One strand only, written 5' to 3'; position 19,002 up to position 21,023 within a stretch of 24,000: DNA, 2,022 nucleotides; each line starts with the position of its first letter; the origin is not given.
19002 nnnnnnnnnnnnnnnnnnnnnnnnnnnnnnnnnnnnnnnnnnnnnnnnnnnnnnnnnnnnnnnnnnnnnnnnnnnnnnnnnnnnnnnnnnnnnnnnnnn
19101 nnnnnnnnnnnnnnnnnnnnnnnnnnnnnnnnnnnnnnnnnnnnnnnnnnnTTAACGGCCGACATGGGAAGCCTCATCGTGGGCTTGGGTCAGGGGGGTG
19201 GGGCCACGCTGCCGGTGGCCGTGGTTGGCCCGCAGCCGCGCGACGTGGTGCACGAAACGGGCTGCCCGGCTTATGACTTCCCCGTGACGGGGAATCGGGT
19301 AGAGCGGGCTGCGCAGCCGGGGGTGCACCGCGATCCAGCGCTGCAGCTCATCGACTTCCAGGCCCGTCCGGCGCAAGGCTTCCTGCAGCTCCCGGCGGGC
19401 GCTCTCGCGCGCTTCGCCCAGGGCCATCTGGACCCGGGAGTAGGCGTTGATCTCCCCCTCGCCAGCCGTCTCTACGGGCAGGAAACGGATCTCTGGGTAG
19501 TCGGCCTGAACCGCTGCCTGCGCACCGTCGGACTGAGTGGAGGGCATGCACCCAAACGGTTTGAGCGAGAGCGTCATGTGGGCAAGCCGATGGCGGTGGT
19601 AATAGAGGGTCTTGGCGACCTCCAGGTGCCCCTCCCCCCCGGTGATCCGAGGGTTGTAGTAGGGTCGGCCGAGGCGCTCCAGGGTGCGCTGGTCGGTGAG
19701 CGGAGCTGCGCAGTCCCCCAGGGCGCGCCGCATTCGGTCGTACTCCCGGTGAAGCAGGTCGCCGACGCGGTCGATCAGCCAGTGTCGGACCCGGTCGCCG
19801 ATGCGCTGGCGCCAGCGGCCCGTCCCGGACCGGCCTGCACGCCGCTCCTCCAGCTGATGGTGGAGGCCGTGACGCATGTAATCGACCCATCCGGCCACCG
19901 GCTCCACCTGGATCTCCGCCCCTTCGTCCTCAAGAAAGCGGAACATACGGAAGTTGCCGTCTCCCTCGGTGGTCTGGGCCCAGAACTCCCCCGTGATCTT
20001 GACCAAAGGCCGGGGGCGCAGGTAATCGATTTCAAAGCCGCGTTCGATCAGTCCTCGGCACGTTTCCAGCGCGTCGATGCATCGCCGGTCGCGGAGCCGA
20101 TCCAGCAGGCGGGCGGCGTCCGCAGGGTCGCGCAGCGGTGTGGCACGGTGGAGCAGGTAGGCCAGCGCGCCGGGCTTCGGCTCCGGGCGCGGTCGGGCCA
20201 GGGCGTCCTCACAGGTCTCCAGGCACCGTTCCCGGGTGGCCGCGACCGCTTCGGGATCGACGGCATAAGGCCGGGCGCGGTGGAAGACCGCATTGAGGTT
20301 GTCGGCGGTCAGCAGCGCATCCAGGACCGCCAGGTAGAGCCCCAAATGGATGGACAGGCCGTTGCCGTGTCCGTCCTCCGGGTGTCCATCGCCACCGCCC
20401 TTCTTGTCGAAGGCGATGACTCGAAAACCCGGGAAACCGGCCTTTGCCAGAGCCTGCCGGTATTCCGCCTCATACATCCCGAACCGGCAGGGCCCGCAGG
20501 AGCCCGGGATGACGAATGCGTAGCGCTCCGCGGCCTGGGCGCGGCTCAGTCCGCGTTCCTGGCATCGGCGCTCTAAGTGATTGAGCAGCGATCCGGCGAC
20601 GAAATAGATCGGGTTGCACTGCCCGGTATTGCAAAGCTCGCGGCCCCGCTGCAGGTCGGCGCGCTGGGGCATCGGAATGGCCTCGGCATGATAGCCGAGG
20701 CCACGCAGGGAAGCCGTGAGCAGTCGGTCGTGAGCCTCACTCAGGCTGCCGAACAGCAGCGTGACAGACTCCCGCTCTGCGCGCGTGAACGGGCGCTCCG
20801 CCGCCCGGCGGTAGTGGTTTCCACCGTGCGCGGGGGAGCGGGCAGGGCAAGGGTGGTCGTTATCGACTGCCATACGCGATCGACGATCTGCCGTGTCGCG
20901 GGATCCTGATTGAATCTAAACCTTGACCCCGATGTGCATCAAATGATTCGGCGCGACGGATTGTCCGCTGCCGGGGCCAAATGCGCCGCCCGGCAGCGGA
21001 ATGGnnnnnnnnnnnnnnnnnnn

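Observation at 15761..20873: Split BCR/HAD-type ATP-driven Fe-S enzyme system with a tandem-activase fusion, wedged into the DAP/lysine gene cluster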

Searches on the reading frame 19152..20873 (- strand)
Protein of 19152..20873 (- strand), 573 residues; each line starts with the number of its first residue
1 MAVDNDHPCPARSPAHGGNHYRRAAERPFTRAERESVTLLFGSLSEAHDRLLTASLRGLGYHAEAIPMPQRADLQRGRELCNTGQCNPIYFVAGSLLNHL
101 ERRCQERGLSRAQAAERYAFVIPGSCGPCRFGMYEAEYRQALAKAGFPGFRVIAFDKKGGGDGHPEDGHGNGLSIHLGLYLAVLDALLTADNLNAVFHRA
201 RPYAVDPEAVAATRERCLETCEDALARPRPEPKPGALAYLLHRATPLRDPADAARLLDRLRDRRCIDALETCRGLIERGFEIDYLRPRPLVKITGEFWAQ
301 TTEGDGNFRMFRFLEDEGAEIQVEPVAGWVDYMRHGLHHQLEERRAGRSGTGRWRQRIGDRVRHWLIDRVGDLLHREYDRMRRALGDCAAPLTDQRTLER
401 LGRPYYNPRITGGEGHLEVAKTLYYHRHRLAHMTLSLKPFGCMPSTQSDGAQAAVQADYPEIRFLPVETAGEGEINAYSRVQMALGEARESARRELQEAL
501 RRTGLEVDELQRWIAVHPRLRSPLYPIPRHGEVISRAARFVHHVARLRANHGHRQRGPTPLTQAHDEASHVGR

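Call 6: search_protein_families(library=pfam, proteins=[window:19152-20873:-], max_evalue=0.01)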
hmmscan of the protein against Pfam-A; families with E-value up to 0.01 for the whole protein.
window:19152-20873:- (573 aa): 0 families

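Call 7: search_protein_families(library=ncbifam, proteins=[window:19152-20873:-], max_evalue=0.01)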
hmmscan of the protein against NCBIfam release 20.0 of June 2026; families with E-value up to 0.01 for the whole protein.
window:19152-20873:- (573 aa): 0 families

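Call 10: find_homologous_proteins(query=window:19152-20873:-)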
Query window:19152-20873:- (573 aa): 6866 proteins with E <= 0.001 among 8000 candidates; the best 120 are listed.
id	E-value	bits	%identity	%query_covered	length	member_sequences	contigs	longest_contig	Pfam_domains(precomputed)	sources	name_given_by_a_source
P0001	0.0e+0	1325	100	100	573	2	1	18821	-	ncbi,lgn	-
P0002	3.1e-267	906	72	98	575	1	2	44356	-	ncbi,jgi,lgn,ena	-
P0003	2.6e-265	900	73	95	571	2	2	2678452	-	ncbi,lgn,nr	ncbi:activator of (R)-2-hydroxyglutaryl-CoA dehydratase [Halorhodospira halophila]|nr:activator of (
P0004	5.1e-265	899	73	95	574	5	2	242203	-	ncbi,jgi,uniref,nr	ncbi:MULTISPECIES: activator of (R)-2-hydroxyglutaryl-CoA dehydratase [unclassified Halorhodospira]|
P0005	4.1e-261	886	73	92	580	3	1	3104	-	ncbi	-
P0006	6.1e-202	690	57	93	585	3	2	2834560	-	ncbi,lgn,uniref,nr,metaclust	ncbi:activator of (R)-2-hydroxyglutaryl-CoA dehydratase [Halorhodospira halochloris]|uniref:Activato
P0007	1.2e-200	686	59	92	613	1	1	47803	-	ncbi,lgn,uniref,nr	ncbi:activator of (R)-2-hydroxyglutaryl-CoA dehydratase [Halorhodospira abdelmalekii]|uniref:activat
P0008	9.0e-198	677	57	95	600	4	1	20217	-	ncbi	-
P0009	6.0e-196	671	56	97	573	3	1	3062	-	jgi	jgi:predicted nucleotide-binding protein (sugar kinase/HSP70/actin superfamily)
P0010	2.3e-195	669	54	99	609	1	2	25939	-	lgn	-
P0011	3.4e-194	665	57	92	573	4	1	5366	-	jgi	jgi:predicted nucleotide-binding protein (sugar kinase/HSP70/actin superfamily)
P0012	2.3e-192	659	55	92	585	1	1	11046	-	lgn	-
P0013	2.3e-192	659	55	96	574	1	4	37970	-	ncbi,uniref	ncbi:activator of (R)-2-hydroxyglutaryl-CoA dehydratase [Thioalkalivibrio sp.]|uniref:activator of (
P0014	3.1e-192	658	56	95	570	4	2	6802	-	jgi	jgi:predicted nucleotide-binding protein (sugar kinase/HSP70/actin superfamily)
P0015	4.8e-192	658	56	92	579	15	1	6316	-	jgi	jgi:predicted nucleotide-binding protein (sugar kinase/HSP70/actin superfamily)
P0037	1.2e-171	590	52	94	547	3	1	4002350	-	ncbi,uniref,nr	ncbi:activator of (R)-2-hydroxyglutaryl-CoA dehydratase [Thioalkalivibrio nitratireducens]|uniref:ac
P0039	7.9e-171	588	52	92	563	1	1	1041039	-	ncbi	-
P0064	7.7e-163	561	48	96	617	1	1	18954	-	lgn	-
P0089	1.6e-160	554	48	92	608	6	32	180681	-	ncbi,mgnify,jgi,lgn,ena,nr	ncbi:MAG TPA: activator of (R)-2-hydroxyglutaryl-CoA dehydratase [Phycisphaerae bacterium]|mgnify:CR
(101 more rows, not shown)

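Call 16: search_solved_structures(query=window:19152-20873:-, max_evalue=1)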
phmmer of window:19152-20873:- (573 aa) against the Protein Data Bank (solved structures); distinct sequences matched with E-value up to 1: 0.

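Call 21: find_encoding_contigs(protein=P0003, flank=10000, max_places=2)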
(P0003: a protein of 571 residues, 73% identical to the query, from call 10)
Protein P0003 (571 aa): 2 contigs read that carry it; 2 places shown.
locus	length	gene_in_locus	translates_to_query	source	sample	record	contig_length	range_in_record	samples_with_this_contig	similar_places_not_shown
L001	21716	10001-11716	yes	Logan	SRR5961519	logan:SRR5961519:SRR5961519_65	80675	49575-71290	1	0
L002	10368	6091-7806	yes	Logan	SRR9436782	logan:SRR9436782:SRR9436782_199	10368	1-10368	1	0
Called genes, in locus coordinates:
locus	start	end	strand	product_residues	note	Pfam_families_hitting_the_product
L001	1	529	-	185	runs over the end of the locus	PF01765:RRF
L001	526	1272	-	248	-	PF00696:AA_kinase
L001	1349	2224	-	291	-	PF00889:EF_TS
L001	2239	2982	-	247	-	PF00318:Ribosomal_S2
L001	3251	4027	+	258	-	PF00557:Peptidase_M24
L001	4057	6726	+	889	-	PF03445:DUF294 (weak), PF01909:NTP_transf_2 (weak), PF01842:ACT (faint), PF08335:GlnD_UR_UTase, PF27444:GlnD_3rd, PF01966:HD, PF27446:GlnD_5th, PF26956:ACT_ACR_D1 (faint)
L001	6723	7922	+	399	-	PF00155:Aminotran_1_2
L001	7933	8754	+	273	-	PF14805:THDPS_N_2, PF25084:LbH_EIF2B (faint), PF00132:Hexapep, PF14602:Hexapep_2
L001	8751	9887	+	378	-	PF01546:Peptidase_M20, PF07687:M20_dimer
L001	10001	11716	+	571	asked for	-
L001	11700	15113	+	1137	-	PF01869:BcrAD_BadFG, PF09989:DUF2229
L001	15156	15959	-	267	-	PF01113:DapB_N, PF03435:Sacchrp_dh_NADP (weak), PF05173:DapB_C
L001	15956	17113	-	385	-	PF00226:DnaJ, PF01556:DnaJ_C, PF00684:DnaJ_CXXCXGXG, PF15777:Anti-TRAP (faint), PF27439:DnaJ_C_2 (weak)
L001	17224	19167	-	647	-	PF00012:HSP70, PF06723:MreB_Mbl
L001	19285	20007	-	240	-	PF01025:GrpE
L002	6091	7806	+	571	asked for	-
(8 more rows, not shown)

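Call 22: find_encoding_contigs(protein=P0037, flank=10000, max_places=2)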
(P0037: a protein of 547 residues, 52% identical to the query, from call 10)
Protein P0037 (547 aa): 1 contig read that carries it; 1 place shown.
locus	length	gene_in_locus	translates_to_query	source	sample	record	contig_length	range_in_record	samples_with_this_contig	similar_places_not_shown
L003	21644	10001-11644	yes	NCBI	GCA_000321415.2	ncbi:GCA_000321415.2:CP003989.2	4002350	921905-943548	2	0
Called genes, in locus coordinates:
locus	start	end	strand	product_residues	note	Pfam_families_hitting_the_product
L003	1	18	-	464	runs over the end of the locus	-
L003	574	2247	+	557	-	PF01645:Glu_synthase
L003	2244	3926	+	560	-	PF02776:TPP_enzyme_N, PF00205:TPP_enzyme_M, PF02775:TPP_enzyme_C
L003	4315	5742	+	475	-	PF00171:Aldedh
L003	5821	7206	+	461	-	PF12899:Glyco_hydro_100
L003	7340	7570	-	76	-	-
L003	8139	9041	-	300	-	PF00892:EamA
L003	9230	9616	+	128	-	-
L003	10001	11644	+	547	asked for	-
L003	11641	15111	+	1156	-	PF01869:BcrAD_BadFG, PF09989:DUF2229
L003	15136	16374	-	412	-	PF06245:DUF1015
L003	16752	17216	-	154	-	-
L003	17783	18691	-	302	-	PF19327:Ap4A_phos_N, PF09830:ATP_transf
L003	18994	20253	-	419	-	PF00672:HAMP, PF01590:GAF (weak), PF13185:GAF_2 (weak)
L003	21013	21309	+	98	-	PF03992:ABM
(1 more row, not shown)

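Call 23: find_encoding_contigs(protein=P0006, flank=10000, max_places=1)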
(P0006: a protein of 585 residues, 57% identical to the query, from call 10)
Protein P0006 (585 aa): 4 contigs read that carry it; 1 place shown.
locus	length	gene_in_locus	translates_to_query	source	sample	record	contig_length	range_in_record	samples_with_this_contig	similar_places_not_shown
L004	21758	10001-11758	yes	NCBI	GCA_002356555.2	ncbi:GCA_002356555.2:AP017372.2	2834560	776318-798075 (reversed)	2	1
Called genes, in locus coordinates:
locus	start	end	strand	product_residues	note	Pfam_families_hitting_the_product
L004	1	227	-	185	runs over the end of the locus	PF01765:RRF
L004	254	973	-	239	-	PF00696:AA_kinase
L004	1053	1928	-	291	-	PF00889:EF_TS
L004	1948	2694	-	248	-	PF00318:Ribosomal_S2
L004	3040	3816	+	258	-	PF00557:Peptidase_M24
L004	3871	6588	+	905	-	PF01909:NTP_transf_2 (faint), PF08335:GlnD_UR_UTase, PF27444:GlnD_3rd, PF01966:HD, PF27446:GlnD_5th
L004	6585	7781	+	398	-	PF00155:Aminotran_1_2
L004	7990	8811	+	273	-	PF14805:THDPS_N_2, PF00132:Hexapep (weak), PF14602:Hexapep_2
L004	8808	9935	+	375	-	PF01546:Peptidase_M20, PF07687:M20_dimer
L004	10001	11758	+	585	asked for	-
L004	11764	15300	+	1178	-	-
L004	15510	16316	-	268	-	PF01113:DapB_N, PF03435:Sacchrp_dh_NADP (weak), PF05173:DapB_C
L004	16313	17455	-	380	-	PF00226:DnaJ, PF01556:DnaJ_C, PF27659:CHP02642 (faint), PF00684:DnaJ_CXXCXGXG, PF15777:Anti-TRAP (faint), PF27439:DnaJ_C_2 (weak)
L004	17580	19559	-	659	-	PF00012:HSP70, PF06723:MreB_Mbl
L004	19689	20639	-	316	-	PF01025:GrpE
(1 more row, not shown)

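Call 24: find_encoding_contigs(protein=P0089, flank=8000, max_places=2)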
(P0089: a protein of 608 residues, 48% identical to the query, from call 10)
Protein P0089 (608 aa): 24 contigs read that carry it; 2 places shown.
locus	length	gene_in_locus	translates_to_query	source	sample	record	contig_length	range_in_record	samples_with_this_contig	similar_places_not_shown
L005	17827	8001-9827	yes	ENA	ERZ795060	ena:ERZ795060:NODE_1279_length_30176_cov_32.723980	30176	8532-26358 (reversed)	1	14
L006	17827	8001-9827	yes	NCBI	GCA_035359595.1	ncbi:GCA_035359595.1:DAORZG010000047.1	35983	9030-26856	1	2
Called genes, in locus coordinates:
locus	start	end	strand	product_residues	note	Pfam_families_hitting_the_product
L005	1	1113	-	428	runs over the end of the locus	PF02812:ELFV_dehydrog_N, PF00208:ELFV_dehydrog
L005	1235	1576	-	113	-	-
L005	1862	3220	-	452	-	PF00072:Response_reg, PF00158:Sigma54_activat, PF14532:Sigma54_activ_2, PF25601:AAA_lid_14, PF02954:HTH_8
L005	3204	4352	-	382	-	PF00512:HisKA, PF02518:HATPase_c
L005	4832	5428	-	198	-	-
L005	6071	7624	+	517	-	PF13537:GATase_7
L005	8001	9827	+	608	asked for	-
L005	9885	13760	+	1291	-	PF01869:BcrAD_BadFG, PF09989:DUF2229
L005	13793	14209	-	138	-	PF04343:DUF488, PF22751:DUF488-N3a, PF22752:DUF488-N3i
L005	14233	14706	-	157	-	PF02627:CMD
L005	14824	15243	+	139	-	PF02311:AraC_binding (weak), PF07883:Cupin_2 (faint)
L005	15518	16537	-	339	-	PF25182:NonGDSL (weak), PF00657:Lipase_GDSL, PF13472:Lipase_GDSL_2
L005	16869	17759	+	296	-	PF00149:Metallophos, PF12850:Metallophos_2 (weak)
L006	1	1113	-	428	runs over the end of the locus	PF02812:ELFV_dehydrog_N, PF00208:ELFV_dehydrog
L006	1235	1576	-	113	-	-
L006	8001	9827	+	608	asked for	-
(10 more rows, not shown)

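Call 25: find_encoding_contigs(protein=P0039, flank=8000, max_places=1)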
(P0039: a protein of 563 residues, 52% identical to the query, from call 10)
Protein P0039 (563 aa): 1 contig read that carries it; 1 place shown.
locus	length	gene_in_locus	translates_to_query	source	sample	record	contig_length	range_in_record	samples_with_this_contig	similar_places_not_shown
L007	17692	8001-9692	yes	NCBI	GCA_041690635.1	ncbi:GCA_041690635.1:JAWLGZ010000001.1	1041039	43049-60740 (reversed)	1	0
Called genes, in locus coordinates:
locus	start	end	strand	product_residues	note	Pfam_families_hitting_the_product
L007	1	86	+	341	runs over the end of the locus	PF03448:MgtE_N (faint), PF14842:FliG_N, PF14841:FliG_M, PF14842:FliG_N (weak), PF01706:FliG_C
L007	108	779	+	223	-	PF02108:FliH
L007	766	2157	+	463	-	PF00006:ATP-synt_ab, PF18269:T3SS_ATPase_C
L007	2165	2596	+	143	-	PF02050:FliJ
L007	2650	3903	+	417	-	-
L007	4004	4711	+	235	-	PF04542:Sigma70_r2, PF04539:Sigma70_r3, PF08281:Sigma70_r4_2 (weak), PF04545:Sigma70_r4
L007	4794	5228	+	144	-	PF06853:DUF1249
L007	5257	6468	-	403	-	PF05977:MFS_3, PF07690:MFS_1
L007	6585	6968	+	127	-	PF01592:NifU_N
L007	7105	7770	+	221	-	PF01891:CbiM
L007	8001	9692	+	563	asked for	-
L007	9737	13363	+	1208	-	PF01869:BcrAD_BadFG, PF09989:DUF2229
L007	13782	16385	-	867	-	PF08447:PAS_3, PF08448:PAS_4, PF00989:PAS, PF08448:PAS_4, PF00989:PAS, PF08448:PAS_4, PF13188:PAS_8, PF13426:PAS_9, +7 more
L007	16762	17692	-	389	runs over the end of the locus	PF13784:Fic_N, PF02661:Fic, PF13412:HTH_24 (weak)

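Call 30: search_protein_families(library=pfam, proteins=[window:19155-20873:-, P0089, P0037, P0064], max_evalue=10)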
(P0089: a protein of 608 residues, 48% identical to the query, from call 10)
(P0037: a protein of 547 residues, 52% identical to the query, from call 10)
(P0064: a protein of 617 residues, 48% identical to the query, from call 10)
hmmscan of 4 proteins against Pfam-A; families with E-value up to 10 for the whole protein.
window:19155-20873:- (573 aa): 0 families

P0089 (608 aa): 2 families
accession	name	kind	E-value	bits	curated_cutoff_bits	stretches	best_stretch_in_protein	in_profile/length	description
PF23515.1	YibY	-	0.22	11.7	27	1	475-490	8-23/36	YibY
PF06169.17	DUF982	-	0.3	11.5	22.2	1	280-321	13-59/73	Protein of unknown function (DUF982)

P0037 (547 aa): 0 families

P0064 (617 aa): 1 family
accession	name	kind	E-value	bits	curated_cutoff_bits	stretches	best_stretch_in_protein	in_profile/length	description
PF08312.17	cwf21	-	0.47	10.9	23.2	1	24-42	26-44/44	cwf21 domain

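Call 40: predict_structure(alignment_id=A1)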
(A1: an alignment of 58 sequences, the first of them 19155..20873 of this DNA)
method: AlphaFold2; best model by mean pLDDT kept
length: 573 residues; sequences in the alignment: 58
mean_pLDDT: 85.0   pTM: 0.87
mean pLDDT of the five models: 85.0, 85.0, 83.5, 83.3, 82.2
residues with pLDDT >= 90: 351; 70-90: 137; 50-70: 31; < 50: 54
segments of 3 or more residues with pLDDT < 50: 1-20, 157-172, 560-573
pLDDT, mean of each block of 10 residues (from residue 1): 33 39 64 89 91 94 92 92 80 94 97 95 59 77 93 61 38 71 95 96 97 98 95 95 89 93 97 98 98 83 83 95 91 88 81 82 93 96 93 92 83 72 95 90 77 94 90 88 97 98 98 97 95 96 96 63 43 39
secondary structure, 60 per line:
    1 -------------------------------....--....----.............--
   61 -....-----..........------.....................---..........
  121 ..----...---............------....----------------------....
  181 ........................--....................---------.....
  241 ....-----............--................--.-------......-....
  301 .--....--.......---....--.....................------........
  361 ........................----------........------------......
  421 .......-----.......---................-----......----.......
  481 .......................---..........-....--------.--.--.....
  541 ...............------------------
elements in order: H32-35 E38-41 H46-58 E62-65 H71-80 H87-107 H111-117 E118-122 H133-144 E151-154 H177-203 H207-226 H236-244 H250-261 H264-279 E290-295 H297-301 H304-307 H310-316 E320-323 H326-346 H353-384 H395-402 H415-427 E433-439 H443-458 E464-469 H474-503 H507-516 H518-521 H536-555

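Call 43: fold_search(model_id=the predicted structure, library=pdb)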
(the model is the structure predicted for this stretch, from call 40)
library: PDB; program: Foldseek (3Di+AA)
matches with E <= 10: 270; with E <= 0.001: 5
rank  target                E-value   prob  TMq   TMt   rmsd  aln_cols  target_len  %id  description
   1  6eno                  2.0e-04  1.00  0.30  0.38  12.5       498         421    9  Double cubane cluster oxidoreductase (released 2018-03-14)
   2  7yyl_A                2.4e-04  1.00  0.31  0.39  14.2       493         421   11  nucleotide-free DCCP:DCCP-R complex (released 2022-12-28)
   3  7yyl_B                2.7e-04  1.00  0.31  0.40  12.1       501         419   11  nucleotide-free DCCP:DCCP-R complex (released 2022-12-28)
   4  7yzm_A                3.6e-04  1.00  0.29  0.37  12.6       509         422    9  MgADPNP-bound DCCP:DCCP-R complex (released 2022-12-28)
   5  7yyl_D                7.4e-04  1.00  0.31  0.40  13.0       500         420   10  nucleotide-free DCCP:DCCP-R complex (released 2022-12-28)
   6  3o3m_B                1.7e-03  1.00  0.31  0.44  12.1       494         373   11  (R)-2-Hydroxyisocaproyl-CoA Dehydratase (released 2011-03-16)
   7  3o3m_D                4.7e-03  1.00  0.31  0.43  12.4       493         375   10  (R)-2-Hydroxyisocaproyl-CoA Dehydratase (released 2011-03-16)
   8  8s02_B                1.2e-02  0.98  0.31  0.43  10.9       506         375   11  BzdNO-benzoyl-CoA complex (released 2025-03-05)
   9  9g87_A                1.9e-02  0.82  0.26  0.32  13.3       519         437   10  3-methylbenzoyl-CoA reductase from Thauera chlorobenzoica (subunits MbdON ) (released 2026-02-04)
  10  3o3o_A                4.6e-02  0.82  0.27  0.36  15.2       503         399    9  (R)-2-hydroxyisocaproyl-CoA dehydratase in complex with (R)-2-hydroxyisocaproate (released 2011-03-16)
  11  9gai_A                9.7e-02  0.51  0.27  0.33  12.4       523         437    9  3-methylbenzoyl-CoA reductase from Thauera chlorobenzoica (MbdONPQ) (released 2026-02-18)
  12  6o7m_B                1.2e-01  0.15  0.15  0.16  18.7       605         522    8  Nitrogenase MoFeP mutant F99Y from Azotobacter vinelandii in the indigo carmine oxidized state (released 2019-06-19)
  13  5cx1_B                1.4e-01  0.14  0.15  0.16  19.0       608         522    8  Nitrogenase molybdenum-iron protein beta-K400E mutant (released 2015-09-23)
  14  4xrr_B                1.7e-01  0.08  0.10  0.12  17.9       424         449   13  Crystal structure of cals8 from micromonospora echinospora (P294S mutant) (released 2015-02-11)
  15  9gai_E                1.8e-01  0.44  0.28  0.34  12.7       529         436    9  3-methylbenzoyl-CoA reductase from Thauera chlorobenzoica (MbdONPQ) (released 2026-02-18)
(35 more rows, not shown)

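Call 44: search_protein_representatives(protein=window:19155-20873:-)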
Query: 573 residues. Proteins with E-value up to 0.001 (for the whole library): 1506; up to 1e-10: 796; up to 1e-30: 196. The best 150 are listed.
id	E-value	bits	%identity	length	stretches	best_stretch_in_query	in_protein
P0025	9.3e-183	625.4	56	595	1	15-553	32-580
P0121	1.0e-133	463.5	46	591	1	19-552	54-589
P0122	8.4e-133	460.5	46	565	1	18-543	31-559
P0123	1.3e-130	453.3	44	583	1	19-547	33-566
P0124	2.1e-129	449.2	45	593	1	9-554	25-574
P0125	2.5e-129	449.0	48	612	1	18-549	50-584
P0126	3.5e-128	445.2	46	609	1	19-550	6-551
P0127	1.7e-127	443.0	40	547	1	16-551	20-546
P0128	4.0e-127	441.7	44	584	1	20-548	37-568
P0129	5.2e-127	441.3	42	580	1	20-548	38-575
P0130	5.4e-127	441.3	47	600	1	19-553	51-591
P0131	3.9e-122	425.2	41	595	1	21-547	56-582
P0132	1.9e-121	423.0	45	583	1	10-548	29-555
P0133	4.3e-121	421.8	46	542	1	40-550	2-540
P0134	9.4e-121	420.7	43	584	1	17-551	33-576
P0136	2.5e-116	406.1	44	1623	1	36-553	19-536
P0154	3.1e-97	343.0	40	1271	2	280-536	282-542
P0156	3.5e-96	339.6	41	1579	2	267-531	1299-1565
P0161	1.1e-94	334.6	42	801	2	264-528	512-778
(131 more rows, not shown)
